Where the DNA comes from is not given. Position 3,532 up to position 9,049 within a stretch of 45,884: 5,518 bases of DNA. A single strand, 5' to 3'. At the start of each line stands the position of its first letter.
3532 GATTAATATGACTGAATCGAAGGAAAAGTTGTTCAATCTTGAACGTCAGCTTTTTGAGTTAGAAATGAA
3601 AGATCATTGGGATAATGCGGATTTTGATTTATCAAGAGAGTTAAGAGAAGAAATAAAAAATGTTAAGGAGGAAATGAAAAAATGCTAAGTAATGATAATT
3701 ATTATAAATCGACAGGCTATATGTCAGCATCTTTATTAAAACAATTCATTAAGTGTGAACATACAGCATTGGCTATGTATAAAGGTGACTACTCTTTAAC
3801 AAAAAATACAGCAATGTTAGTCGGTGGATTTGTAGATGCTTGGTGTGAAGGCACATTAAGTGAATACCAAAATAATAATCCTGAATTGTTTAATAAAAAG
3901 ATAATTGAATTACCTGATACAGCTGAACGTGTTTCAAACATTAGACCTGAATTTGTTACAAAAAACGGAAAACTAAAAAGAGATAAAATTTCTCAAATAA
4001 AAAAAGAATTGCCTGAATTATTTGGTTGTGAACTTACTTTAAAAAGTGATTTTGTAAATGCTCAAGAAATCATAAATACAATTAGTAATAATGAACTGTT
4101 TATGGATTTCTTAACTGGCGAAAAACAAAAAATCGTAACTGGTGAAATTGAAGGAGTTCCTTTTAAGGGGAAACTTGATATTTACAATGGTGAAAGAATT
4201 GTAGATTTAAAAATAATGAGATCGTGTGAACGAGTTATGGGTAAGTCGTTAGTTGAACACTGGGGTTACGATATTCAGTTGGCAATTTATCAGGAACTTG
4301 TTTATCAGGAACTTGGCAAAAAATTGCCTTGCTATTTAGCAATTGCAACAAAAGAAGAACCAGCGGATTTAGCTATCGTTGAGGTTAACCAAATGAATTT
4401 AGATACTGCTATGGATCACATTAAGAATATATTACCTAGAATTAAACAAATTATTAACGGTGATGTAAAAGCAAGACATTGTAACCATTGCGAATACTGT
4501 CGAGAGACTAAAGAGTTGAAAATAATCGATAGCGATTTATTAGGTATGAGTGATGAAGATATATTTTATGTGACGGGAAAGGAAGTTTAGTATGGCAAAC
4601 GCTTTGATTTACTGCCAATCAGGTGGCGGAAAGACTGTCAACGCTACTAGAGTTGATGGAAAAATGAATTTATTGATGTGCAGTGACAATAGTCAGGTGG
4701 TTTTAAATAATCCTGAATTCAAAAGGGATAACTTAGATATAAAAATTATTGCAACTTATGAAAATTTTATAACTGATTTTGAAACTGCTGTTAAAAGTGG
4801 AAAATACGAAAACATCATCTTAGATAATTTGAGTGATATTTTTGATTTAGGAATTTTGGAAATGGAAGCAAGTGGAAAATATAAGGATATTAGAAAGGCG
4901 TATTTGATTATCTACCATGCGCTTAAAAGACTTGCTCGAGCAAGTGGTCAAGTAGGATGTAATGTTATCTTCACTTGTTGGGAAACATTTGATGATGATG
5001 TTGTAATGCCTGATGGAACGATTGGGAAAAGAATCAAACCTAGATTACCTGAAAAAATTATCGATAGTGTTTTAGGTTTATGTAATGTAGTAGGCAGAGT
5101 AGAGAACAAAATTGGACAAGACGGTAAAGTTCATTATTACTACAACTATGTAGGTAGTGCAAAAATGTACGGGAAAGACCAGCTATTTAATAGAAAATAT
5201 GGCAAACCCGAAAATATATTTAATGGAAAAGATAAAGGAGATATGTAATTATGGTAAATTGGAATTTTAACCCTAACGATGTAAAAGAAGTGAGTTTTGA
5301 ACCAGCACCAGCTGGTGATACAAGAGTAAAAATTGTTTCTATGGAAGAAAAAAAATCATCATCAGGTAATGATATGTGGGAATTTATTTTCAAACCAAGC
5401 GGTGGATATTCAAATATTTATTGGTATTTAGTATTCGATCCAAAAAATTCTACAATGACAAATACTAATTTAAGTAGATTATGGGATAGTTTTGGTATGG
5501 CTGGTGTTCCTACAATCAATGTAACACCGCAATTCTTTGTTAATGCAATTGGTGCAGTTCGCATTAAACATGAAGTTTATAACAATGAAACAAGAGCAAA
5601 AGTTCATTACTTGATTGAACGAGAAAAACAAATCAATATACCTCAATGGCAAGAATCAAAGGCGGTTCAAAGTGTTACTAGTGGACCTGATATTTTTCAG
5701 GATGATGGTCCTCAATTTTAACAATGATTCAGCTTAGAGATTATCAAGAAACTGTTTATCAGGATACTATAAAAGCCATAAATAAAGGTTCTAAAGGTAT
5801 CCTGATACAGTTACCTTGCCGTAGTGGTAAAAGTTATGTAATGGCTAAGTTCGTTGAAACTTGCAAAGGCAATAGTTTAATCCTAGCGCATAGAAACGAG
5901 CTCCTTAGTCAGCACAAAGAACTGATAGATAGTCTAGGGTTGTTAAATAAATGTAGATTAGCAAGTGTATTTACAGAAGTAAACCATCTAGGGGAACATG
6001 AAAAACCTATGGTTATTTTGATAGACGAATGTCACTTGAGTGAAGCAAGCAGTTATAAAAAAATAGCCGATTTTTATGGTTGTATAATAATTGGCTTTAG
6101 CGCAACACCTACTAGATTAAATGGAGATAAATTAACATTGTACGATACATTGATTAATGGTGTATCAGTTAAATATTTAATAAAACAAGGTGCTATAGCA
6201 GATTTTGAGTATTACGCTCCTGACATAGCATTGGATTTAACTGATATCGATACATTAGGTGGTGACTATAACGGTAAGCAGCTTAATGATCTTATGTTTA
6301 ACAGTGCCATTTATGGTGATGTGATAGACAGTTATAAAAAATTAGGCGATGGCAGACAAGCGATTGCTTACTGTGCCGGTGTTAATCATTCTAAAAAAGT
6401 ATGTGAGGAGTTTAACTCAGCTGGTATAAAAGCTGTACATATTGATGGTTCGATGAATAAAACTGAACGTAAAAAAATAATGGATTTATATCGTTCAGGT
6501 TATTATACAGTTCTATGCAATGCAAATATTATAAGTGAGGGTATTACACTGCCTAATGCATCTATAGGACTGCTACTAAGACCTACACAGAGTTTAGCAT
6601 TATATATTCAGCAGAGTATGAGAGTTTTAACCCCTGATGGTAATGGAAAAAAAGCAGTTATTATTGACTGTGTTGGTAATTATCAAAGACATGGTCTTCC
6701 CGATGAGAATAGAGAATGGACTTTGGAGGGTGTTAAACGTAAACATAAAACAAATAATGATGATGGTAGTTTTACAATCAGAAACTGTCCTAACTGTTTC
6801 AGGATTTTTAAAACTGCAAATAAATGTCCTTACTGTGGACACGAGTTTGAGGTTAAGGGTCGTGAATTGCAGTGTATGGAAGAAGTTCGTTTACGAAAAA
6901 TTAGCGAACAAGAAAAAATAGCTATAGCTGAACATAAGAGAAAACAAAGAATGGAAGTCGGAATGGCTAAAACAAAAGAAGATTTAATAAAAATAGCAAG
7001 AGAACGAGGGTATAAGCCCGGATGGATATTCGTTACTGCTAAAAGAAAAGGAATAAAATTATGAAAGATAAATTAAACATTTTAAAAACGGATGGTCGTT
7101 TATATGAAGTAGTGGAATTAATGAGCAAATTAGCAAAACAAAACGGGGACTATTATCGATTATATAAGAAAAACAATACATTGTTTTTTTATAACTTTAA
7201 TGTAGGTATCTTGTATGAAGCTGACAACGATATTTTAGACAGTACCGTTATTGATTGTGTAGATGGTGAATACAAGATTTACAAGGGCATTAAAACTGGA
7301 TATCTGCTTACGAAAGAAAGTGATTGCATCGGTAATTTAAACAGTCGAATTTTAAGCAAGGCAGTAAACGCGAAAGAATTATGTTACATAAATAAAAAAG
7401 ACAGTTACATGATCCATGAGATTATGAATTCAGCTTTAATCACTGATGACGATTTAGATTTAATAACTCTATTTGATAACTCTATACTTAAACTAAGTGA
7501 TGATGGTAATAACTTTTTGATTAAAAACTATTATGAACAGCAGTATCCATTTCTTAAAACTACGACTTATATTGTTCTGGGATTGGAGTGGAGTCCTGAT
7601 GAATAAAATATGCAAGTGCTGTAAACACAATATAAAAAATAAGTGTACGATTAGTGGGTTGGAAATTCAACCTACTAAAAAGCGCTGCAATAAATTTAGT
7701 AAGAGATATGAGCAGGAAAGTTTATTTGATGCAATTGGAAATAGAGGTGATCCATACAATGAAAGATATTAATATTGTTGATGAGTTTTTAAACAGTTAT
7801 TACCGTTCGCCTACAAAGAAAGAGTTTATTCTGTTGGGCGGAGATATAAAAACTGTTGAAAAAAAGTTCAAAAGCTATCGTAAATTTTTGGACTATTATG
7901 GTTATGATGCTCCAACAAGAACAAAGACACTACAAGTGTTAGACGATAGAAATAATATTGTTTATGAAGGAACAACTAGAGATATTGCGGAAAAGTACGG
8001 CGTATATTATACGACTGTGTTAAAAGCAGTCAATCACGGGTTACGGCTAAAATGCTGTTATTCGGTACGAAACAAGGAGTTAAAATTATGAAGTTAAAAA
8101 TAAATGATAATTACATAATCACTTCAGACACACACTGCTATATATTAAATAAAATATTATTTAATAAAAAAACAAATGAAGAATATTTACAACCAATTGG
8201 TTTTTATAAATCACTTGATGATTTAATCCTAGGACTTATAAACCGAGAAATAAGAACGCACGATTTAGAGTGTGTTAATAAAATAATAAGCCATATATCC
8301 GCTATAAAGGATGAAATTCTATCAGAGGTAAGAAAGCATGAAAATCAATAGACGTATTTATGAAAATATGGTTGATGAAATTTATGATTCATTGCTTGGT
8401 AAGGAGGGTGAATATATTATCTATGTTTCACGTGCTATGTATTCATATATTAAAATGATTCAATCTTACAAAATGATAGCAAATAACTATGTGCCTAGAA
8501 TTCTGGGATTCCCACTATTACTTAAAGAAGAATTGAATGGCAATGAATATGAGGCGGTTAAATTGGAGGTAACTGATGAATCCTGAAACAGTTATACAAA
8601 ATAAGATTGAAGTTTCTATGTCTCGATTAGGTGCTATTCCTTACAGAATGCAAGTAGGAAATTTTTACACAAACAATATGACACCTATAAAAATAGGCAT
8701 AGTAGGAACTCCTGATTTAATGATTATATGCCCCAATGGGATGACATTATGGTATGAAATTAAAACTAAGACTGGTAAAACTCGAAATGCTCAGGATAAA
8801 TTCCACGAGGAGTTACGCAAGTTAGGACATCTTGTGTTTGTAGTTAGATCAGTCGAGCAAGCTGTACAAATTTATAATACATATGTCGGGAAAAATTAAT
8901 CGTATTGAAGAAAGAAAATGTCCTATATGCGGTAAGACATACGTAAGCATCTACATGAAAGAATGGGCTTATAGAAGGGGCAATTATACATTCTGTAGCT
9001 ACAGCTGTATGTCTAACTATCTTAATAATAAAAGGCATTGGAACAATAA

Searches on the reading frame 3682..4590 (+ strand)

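Call 24: search_protein_families(library=pfam, proteins=[window:3682-4590:+], max_evalue=0.001)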
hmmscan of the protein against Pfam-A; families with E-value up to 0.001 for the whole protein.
window:3682-4590:+ (302 aa): 2 families
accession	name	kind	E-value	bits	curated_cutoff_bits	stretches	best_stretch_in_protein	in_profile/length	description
PF12684.13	DUF3799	-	1.8e-55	188.7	26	1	15-276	1-233/233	PDDEXK-like domain of unknown function (DUF3799)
PF12705.13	PDDEXK_1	-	6.5e-06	26.7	22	1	144-273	120-240/247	PD-(D/E)XK nuclease superfamily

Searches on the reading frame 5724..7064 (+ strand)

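Call 24: search_protein_families(library=pfam, proteins=[window:5724-7064:+], max_evalue=0.001)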
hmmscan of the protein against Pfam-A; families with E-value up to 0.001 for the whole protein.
window:5724-7064:+ (446 aa): 4 families
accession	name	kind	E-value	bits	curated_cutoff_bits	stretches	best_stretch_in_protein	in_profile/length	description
PF04851.21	ResIII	-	5.5e-21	75.6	22.5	2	2-68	2-73/164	Type III restriction enzyme, res subunit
PF00271.37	Helicase_C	-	7.6e-16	58.8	23.5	1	207-301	12-106/110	Helicase conserved C-terminal domain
PF10571.15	UPF0547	-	5.1e-05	23.7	29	1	353-376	1-25/26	Uncharacterised protein family UPF0547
PF18766.7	SWI2_SNF2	-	0.00024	21.3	26.7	0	88-173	112-200/221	SWI2/SNF2 ATPase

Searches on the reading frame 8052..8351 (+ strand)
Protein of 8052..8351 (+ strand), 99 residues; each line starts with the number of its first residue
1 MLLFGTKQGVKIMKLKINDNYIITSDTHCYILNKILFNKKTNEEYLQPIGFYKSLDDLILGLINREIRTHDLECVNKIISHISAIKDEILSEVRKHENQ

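Call 89: search_protein_families(library=pfam, proteins=[window:8052-8351:+], max_evalue=0.001)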
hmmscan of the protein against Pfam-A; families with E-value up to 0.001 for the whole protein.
window:8052-8351:+ (99 aa): 1 family
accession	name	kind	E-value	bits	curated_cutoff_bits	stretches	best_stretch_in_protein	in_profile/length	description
PF17399.7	DUF5405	-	7.1e-06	26.8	21.6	1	17-96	3-87/88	Domain of unknown function (DUF5405)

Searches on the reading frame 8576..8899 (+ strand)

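Call 89: search_protein_families(library=pfam, proteins=[window:8576-8899:+], max_evalue=0.001)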
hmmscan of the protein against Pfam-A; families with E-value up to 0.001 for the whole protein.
window:8576-8899:+ (107 aa): 1 family
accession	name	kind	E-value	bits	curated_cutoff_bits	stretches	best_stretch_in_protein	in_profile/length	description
PF08774.17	VRR_NUC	-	0.00032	21.2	23.8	1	42-93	61-115/116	VRR-NUC domain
